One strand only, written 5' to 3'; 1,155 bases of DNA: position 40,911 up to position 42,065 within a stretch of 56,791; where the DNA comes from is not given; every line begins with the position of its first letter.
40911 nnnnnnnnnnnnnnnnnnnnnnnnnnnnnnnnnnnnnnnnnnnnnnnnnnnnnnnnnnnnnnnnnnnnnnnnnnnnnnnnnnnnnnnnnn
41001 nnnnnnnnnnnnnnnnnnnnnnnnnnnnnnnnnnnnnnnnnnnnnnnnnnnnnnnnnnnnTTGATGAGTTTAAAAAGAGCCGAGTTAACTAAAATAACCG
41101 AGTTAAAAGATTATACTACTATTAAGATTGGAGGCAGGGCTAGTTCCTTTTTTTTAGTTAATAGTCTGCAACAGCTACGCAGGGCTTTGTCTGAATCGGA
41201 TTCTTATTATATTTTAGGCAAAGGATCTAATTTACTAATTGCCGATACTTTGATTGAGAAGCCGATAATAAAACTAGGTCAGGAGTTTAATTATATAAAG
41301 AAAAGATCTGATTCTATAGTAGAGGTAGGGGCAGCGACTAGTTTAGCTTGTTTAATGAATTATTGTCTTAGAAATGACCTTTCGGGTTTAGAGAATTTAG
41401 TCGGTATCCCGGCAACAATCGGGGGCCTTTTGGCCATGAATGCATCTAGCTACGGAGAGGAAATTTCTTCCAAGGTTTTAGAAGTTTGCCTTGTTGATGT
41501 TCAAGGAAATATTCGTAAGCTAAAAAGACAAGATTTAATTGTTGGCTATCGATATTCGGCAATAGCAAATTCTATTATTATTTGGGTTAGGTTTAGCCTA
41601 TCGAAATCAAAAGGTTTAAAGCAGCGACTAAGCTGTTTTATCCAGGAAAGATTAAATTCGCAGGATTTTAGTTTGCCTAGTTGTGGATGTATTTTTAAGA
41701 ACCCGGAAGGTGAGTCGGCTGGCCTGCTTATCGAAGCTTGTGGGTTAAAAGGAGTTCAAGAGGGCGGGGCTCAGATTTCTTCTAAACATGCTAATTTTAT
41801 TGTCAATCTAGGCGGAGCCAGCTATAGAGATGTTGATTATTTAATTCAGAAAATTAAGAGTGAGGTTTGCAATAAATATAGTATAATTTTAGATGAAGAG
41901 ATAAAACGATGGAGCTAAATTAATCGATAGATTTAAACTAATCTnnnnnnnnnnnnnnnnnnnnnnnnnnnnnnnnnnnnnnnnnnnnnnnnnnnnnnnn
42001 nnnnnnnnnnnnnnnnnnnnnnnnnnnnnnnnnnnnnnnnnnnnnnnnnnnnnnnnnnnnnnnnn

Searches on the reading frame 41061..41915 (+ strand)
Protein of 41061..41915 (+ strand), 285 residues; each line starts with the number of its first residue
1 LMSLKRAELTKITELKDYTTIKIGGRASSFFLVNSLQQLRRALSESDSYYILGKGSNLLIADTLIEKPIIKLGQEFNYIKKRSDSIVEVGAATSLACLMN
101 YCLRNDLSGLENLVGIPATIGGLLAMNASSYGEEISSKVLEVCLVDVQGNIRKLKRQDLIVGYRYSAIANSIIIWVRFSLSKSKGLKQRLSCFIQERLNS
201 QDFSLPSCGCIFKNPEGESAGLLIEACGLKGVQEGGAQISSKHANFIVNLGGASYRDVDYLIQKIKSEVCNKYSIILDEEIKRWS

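Call 62: search_protein_families(library=pfam, proteins=[window:41061-41915:+], max_evalue=0.01)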
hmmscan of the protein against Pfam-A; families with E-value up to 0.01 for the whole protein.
window:41061-41915:+ (285 aa): 2 families
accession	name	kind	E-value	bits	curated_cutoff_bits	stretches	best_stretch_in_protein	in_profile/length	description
PF02873.21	MurB_C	-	1.7e-29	102.4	27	1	188-282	4-97/99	UDP-N-acetylenolpyruvoylglucosamine reductase, C-terminal domain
PF01565.28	FAD_binding_4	-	6.9e-12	45.7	26.4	1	40-154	18-138/139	FAD binding domain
